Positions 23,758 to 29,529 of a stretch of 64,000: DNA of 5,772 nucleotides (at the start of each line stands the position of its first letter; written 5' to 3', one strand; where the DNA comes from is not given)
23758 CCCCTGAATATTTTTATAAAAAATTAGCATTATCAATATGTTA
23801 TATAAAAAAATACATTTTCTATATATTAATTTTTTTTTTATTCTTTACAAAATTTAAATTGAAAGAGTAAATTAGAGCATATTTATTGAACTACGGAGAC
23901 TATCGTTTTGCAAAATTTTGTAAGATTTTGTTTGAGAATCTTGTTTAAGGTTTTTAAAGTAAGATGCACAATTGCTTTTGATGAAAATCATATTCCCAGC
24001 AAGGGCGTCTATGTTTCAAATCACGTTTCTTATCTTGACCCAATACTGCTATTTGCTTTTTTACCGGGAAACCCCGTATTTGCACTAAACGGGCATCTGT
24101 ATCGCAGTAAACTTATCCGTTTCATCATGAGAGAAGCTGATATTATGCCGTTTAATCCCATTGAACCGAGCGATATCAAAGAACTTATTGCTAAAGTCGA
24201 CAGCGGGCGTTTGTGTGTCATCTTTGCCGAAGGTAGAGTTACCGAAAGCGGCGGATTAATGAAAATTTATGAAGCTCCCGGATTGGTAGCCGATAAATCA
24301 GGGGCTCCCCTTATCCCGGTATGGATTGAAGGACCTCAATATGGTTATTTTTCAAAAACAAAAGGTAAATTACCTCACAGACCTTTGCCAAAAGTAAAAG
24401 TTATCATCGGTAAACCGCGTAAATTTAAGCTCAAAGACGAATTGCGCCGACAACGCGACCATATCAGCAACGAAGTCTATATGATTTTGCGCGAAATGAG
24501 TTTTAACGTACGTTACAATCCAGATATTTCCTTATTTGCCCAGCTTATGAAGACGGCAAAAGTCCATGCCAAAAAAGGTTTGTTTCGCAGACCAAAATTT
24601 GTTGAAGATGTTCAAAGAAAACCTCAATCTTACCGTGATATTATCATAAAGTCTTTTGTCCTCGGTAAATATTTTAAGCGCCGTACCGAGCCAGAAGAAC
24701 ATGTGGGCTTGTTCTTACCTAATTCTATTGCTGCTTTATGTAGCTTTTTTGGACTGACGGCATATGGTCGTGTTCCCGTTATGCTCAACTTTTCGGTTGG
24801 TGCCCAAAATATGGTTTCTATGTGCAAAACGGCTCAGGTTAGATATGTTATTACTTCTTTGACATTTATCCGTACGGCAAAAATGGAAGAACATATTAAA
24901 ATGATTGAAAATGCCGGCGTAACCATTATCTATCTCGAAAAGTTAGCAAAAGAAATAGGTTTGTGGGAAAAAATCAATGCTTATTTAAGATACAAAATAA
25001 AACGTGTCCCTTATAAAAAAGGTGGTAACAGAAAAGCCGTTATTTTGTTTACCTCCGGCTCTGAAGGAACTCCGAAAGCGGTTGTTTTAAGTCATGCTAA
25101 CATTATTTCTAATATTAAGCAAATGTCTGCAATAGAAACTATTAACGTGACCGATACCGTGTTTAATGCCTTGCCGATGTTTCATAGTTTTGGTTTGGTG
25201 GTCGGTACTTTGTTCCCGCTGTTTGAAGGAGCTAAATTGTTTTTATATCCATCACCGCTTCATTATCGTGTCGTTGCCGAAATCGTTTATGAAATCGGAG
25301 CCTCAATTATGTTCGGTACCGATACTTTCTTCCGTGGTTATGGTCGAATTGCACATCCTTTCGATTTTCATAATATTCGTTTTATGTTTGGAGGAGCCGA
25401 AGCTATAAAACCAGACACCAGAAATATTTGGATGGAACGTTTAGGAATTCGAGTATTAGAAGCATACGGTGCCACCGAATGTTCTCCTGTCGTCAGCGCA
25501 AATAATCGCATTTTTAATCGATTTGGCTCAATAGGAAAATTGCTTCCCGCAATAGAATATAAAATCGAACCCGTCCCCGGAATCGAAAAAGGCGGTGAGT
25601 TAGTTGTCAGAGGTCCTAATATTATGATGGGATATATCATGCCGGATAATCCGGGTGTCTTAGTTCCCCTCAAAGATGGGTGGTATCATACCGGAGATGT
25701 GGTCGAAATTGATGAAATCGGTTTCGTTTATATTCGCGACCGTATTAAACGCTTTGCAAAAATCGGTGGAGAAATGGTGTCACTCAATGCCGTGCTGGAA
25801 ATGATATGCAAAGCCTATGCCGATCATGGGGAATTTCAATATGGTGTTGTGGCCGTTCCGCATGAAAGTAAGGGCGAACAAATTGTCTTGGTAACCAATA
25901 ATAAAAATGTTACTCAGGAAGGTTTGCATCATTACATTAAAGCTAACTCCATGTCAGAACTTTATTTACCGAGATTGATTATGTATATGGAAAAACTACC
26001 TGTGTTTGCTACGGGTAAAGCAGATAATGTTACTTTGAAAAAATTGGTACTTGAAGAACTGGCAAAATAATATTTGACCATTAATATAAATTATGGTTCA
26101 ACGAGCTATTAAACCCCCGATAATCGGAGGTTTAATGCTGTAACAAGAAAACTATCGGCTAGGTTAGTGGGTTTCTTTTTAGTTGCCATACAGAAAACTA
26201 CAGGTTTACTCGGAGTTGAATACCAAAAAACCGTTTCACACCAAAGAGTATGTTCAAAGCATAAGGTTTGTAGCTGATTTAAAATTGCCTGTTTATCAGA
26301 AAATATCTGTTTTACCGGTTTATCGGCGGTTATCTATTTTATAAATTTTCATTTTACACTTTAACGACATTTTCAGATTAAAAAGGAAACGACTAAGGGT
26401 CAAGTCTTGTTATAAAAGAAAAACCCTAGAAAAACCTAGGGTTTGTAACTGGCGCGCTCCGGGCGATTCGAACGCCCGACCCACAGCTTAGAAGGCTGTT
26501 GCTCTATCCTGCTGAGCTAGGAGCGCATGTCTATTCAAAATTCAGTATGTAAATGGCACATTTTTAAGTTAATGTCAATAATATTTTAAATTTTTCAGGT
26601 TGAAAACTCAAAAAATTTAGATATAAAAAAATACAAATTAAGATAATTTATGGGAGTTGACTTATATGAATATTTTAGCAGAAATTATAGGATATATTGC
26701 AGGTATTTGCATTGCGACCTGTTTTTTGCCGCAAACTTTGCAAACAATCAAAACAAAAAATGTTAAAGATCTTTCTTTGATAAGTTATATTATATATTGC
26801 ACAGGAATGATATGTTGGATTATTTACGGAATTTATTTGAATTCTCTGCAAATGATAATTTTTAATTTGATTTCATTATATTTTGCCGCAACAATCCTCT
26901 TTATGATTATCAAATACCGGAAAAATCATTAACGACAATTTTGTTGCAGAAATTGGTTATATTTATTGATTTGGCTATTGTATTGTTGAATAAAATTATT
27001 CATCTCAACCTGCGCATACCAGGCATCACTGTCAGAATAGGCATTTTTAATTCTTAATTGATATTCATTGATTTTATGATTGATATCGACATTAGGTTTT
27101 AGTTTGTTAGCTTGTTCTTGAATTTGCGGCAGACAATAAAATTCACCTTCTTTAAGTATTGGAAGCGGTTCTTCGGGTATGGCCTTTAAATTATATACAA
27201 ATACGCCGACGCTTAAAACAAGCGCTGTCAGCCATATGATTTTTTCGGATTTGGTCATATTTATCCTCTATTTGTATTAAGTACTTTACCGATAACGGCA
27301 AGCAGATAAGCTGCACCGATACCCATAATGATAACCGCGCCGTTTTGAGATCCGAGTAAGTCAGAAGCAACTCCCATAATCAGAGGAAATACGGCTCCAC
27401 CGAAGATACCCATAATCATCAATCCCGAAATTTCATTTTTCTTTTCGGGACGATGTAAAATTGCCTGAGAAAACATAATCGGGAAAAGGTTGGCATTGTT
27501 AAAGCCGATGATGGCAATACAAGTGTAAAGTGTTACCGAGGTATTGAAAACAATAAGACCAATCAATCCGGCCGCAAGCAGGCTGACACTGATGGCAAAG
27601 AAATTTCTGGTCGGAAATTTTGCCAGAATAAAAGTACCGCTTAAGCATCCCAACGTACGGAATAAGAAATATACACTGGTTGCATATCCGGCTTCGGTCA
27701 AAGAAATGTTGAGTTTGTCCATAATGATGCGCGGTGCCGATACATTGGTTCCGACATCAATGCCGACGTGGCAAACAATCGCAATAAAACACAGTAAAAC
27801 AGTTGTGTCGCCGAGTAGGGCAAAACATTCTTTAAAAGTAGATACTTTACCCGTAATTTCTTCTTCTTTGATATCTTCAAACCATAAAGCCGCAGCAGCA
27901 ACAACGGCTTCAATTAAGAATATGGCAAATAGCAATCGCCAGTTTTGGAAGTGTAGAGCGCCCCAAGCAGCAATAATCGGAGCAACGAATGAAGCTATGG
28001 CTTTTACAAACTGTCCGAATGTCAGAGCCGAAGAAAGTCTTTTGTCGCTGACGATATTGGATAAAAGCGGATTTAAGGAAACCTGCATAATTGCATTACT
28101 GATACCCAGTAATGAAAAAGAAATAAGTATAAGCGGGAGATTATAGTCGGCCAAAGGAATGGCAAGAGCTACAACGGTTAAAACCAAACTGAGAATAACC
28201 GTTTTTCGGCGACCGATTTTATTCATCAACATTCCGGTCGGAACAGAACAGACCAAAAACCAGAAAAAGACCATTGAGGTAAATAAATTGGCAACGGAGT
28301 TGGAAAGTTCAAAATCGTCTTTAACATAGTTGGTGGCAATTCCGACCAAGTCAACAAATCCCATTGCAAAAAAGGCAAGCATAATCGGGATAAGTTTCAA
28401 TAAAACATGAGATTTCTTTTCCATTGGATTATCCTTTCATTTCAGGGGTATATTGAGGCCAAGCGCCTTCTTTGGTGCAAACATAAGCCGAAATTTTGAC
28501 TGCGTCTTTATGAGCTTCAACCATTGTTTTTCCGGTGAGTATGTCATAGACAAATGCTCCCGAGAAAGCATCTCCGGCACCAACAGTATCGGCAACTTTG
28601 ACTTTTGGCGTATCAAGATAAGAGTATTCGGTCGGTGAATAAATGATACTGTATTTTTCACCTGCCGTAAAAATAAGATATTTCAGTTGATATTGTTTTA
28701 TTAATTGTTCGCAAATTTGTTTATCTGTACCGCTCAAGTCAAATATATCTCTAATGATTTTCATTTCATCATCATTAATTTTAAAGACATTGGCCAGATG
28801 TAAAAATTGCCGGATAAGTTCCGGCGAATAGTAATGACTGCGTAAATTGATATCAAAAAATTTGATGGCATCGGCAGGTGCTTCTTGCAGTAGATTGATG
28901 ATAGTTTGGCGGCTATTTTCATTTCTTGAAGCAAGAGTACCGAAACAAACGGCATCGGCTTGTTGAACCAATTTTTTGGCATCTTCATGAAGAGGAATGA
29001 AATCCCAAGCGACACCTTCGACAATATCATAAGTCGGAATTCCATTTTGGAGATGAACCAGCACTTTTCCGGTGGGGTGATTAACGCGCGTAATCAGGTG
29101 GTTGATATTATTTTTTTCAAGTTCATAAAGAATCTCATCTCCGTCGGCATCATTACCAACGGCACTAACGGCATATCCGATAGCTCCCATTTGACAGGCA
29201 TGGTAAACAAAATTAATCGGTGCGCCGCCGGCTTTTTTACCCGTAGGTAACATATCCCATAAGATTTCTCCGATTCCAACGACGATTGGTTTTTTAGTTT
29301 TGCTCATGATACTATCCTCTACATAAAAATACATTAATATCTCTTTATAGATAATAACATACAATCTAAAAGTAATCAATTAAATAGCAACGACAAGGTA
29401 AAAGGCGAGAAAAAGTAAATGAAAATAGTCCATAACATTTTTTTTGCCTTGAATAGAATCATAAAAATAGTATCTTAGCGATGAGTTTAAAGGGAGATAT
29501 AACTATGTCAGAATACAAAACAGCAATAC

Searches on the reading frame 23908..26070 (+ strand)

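Call 57: search_protein_families(library=pfam, proteins=[window:23908-26070:+], max_evalue=0.00001)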
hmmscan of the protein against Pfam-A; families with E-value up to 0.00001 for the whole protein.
window:23908-26070:+ (720 aa): 2 families
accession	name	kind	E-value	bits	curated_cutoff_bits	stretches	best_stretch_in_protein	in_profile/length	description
PF00501.34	AMP-binding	-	7.7e-57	193.3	29.9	1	238-576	20-383/384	AMP-binding enzyme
PF01553.26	Acyltransferase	-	4.9e-16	59.2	23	1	28-140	9-131/132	Acyltransferase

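Call 71: search_protein_families(library=ncbifam, proteins=[window:23908-26070:+], max_evalue=0.001)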
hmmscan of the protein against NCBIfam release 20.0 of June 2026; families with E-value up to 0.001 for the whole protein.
window:23908-26070:+ (720 aa): 99 families (the best 25 are shown)
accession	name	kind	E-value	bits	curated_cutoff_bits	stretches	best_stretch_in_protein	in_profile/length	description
NF005291.0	PRK06814.1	equivalog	7.3e-252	838.8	1349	1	3-718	429-1134/1140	acyl-[ACP]--phospholipid O-acyltransferase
NF005959.0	PRK08043.1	equivalog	1.3e-185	618.7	886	1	4-716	5-713/719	bifunctional acyl-ACP--phospholipid O-acyltransferase/long-chain-fatty-acid--ACP ligase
NF006386.0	PRK08633.1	equivalog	3.8e-141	472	1221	1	3-717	413-1144/1147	acyl-[ACP]--phospholipid O-acyltransferase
NF004837.0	PRK06187.1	subfamily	6.2e-62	209.5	476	1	261-715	56-523/531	long-chain-fatty-acid--CoA ligase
NF004971.0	PRK06334.1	equivalog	1.4e-58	198.8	847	1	256-715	60-534/539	long chain fatty acid--[acyl-carrier-protein] ligase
NF004114.0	PRK05605.1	equivalog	6.1e-51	173.4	766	1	353-717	198-572/575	long-chain-fatty-acid--CoA ligase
NF009233.0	PRK12583.1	subfamily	5e-44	150.6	832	1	378-719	205-555/558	fatty acid CoA ligase family protein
NF005702.0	PRK07514.1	subfamily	1.6e-42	145.6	558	1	230-711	20-497/506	malonyl-CoA synthase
NF006523.0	PRK08974.1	equivalog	1.7e-42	145.3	884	1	374-706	206-545/561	long-chain-fatty-acid--CoA ligase FadD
NF005714.0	PRK07529.1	subfamily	3.2e-41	141.4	632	1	305-715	129-577/640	acyl-CoA synthetase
NF004758.0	PRK06087.1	equivalog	1.6e-40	139.1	736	1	232-718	43-539/548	medium-chain fatty-acid--CoA ligase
NF006182.0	PRK08316.1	subfamily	6.4e-40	137.1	663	1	261-705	59-508/523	fatty acyl-CoA synthetase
NF005801.1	PRK07656.1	equivalog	8.5e-40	136.8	657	1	264-705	52-494/500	FadD3 family acyl-CoA ligase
NF005463.0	PRK07059.1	subfamily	4.5e-39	134.3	869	1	368-705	198-547/557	long-chain-fatty-acid--CoA ligase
NF004229.0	PRK05677.1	subfamily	2.4e-38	132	879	1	372-705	205-546/563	long-chain-fatty-acid--CoA ligase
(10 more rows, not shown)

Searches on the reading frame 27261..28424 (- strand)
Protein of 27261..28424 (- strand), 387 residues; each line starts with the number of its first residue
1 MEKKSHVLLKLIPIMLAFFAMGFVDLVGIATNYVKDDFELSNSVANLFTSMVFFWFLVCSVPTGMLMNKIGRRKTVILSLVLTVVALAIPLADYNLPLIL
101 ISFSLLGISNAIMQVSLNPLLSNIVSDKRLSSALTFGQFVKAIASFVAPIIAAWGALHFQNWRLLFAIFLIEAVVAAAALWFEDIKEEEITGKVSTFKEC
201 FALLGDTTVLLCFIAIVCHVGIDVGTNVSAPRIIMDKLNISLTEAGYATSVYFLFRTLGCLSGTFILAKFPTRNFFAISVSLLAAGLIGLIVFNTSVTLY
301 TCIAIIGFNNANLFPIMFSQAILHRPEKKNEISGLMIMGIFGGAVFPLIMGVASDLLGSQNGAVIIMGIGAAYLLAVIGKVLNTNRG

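Call 57: search_protein_families(library=pfam, proteins=[window:27261-28424:-], max_evalue=0.00001)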
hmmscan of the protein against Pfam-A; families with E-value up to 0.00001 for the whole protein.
window:27261-28424:- (387 aa): 1 family
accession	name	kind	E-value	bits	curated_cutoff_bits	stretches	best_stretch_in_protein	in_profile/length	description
PF07690.21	MFS_1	-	3.7e-41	141.6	33.4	2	16-330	4-329/347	Major Facilitator Superfamily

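Call 71: search_protein_families(library=ncbifam, proteins=[window:27261-28424:-], max_evalue=0.001)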
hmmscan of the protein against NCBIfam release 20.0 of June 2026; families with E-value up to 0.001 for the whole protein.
window:27261-28424:- (387 aa): 18 families
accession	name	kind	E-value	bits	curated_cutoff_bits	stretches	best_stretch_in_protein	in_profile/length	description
NF002982.0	PRK03699.1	equivalog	4.1e-19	68.9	221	1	2-375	2-375/395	MFS transporter TsgA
TIGR00893.1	2A0114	subfamily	2.2e-17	63.1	395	2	20-194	4-178/399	D-galactonate transporter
TIGR01272.1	gluP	subfamily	1.4e-12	47.8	202.55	1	181-373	113-306/310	glucose/galactose MFS transporter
NF046060.1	NagP_SO3503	equivalog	1.1e-11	44.4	625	2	301-369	337-406/423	N-acetylglucosamine MFS transporter NagP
TIGR00896.1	CynX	subfamily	5e-11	42.3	406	1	27-356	19-348/355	CynX/NimT family MFS transporter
TIGR00880.1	2_A_01_02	superfamily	1.6e-09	38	131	1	57-182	12-136/141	multidrug resistance protein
NF007524.0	PRK10133.1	equivalog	5.1e-09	35.5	427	1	24-144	42-169/438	L-fucose:H+ symporter permease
TIGR00710.1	efflux_Bcr_CflA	subfamily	4.9e-08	32.8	200.9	1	24-322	21-326/385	Bcr/CflA family efflux MFS transporter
TIGR00885.1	fucP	equivalog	1.7e-07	30.8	280.4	1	17-151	11-149/410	L-fucose:H+ symporter permease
NF053813.1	MFS_TcaB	equivalog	2.9e-07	29.6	475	1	9-183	8-182/396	putative multidrug effflux MFS transporter TcaB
TIGR00895.1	2A0115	subfamily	3.5e-07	29.5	418.55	1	22-176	30-185/398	aromatic acid/H+ symport family MFS transporter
NF008314.0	PRK11102.1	equivalog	4.1e-06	26.3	303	1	3-279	5-285/396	Bcr/CflA family multidrug efflux MFS transporter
NF049980.1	SfMCT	equivalog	4.1e-06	25.7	320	1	12-170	218-376/378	L-lactate MFS transporter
NF052357.1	GlucTporGlcPStph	equivalog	1.2e-05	24.4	750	1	26-177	25-175/445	glucose transporter GlcP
TIGR00898.1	2A0119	subfamily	3.7e-05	22.7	550.75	1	42-182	125-261/506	cation transport protein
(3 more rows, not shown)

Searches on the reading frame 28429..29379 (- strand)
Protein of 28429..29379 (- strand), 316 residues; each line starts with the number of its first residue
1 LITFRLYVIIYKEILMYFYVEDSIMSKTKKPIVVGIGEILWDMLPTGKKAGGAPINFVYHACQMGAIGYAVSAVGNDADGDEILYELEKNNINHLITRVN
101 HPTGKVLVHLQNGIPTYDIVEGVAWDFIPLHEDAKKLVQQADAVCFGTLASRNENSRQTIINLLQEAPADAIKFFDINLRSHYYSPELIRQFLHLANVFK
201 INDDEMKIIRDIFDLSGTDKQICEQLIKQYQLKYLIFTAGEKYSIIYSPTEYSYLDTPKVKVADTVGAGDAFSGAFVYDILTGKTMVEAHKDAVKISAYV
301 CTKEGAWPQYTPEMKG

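Call 58: search_protein_families(library=pfam, proteins=[window:28429-29379:-], max_evalue=0.00001)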
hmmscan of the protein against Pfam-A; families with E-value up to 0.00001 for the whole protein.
window:28429-29379:- (316 aa): 1 family
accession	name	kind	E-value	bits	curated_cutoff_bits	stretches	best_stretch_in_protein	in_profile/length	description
PF00294.29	PfkB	-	5.8e-37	128.1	25.8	1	48-306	33-295/302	pfkB family carbohydrate kinase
